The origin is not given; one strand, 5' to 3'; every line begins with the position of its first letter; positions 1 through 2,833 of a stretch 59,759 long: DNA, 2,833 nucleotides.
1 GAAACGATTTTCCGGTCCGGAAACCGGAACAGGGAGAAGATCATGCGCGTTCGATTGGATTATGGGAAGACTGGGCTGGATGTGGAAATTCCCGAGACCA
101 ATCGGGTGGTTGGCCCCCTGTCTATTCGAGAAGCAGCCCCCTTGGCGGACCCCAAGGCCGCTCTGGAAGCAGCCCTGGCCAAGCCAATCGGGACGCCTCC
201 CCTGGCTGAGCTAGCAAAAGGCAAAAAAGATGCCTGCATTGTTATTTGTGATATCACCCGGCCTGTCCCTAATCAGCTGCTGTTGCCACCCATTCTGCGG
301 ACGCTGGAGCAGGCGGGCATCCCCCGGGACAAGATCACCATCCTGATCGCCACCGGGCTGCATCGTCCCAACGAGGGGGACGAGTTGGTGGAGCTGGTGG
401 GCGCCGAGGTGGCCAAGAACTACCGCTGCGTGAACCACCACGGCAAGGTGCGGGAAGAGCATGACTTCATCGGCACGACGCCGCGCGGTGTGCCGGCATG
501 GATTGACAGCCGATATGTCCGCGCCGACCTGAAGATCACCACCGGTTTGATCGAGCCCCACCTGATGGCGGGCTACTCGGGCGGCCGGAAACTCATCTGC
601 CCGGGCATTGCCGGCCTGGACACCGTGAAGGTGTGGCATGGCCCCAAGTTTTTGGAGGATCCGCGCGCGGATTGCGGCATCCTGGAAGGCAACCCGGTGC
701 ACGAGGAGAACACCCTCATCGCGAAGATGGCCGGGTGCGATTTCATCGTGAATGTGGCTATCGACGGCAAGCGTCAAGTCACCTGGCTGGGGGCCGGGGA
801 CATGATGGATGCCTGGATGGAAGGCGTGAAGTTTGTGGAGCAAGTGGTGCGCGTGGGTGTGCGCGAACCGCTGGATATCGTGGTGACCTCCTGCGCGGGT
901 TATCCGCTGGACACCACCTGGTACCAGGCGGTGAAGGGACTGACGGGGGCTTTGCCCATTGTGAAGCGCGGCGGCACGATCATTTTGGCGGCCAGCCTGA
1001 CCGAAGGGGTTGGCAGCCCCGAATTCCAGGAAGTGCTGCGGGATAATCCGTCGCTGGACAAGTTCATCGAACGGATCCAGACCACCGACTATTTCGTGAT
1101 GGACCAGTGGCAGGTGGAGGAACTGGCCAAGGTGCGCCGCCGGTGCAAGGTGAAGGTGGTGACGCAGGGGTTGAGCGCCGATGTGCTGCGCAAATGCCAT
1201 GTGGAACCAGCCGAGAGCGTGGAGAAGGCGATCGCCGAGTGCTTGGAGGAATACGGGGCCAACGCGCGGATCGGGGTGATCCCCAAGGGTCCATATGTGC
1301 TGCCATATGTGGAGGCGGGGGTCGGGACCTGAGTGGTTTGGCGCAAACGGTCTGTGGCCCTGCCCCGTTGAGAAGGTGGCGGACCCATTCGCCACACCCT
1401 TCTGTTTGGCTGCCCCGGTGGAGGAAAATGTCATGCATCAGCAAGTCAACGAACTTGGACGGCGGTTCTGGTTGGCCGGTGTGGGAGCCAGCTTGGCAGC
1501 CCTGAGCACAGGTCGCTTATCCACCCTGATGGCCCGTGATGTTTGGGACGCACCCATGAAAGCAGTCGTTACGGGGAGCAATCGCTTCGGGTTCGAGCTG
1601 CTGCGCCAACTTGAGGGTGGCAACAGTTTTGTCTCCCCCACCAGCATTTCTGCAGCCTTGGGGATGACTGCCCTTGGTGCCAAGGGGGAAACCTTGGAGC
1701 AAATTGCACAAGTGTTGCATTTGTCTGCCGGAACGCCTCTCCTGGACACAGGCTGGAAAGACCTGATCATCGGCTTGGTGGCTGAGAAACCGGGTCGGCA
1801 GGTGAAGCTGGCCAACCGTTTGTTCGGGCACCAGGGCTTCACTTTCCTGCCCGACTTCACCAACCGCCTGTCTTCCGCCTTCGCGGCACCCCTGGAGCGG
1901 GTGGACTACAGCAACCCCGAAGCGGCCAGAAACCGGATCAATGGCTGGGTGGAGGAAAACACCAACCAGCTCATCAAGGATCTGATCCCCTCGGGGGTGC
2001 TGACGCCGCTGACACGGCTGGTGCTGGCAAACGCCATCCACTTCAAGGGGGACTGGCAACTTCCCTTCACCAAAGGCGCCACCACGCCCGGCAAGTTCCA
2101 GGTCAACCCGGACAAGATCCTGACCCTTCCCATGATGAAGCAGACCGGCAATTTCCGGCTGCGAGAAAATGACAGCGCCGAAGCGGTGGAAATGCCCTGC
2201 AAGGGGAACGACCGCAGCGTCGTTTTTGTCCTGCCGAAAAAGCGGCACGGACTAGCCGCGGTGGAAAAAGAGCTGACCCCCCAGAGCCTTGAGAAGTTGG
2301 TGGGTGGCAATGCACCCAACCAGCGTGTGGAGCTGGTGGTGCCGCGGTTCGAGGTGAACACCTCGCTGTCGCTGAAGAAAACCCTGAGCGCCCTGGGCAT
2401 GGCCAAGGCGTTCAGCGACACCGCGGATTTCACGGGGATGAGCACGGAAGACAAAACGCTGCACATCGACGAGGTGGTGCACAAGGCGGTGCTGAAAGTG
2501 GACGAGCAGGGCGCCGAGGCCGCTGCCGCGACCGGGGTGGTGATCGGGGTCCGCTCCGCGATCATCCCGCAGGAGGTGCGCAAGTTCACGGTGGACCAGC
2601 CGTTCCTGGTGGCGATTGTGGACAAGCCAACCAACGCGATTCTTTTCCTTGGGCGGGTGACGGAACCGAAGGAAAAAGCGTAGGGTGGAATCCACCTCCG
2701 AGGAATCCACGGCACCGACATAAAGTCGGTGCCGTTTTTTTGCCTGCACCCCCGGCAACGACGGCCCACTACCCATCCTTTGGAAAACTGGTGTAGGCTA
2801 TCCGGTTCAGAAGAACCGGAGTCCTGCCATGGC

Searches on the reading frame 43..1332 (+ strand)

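Call 57: search_protein_families(library=pfam, proteins=[window:43-1332:+], max_evalue=0.00001)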
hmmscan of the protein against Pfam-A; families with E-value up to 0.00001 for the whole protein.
window:43-1332:+ (429 aa): 2 families
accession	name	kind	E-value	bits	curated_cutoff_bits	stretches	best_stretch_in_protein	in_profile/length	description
PF09861.14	Lar_N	-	2.6e-60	203.6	23.3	1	7-210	1-202/204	Lactate racemase N-terminal domain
PF21113.2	LarA_C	-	1.2e-30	106.9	25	1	276-417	5-148/152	Lactate racemase C-terminal domain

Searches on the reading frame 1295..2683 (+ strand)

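Call 57: search_protein_families(library=pfam, proteins=[window:1295-2683:+], max_evalue=0.00001)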
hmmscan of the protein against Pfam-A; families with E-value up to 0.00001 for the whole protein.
window:1295-2683:+ (462 aa): 1 family
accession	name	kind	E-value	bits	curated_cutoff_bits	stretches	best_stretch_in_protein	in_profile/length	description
PF00079.25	Serpin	-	1.9e-107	360.1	27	1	95-458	3-370/370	Serpin (serine protease inhibitor)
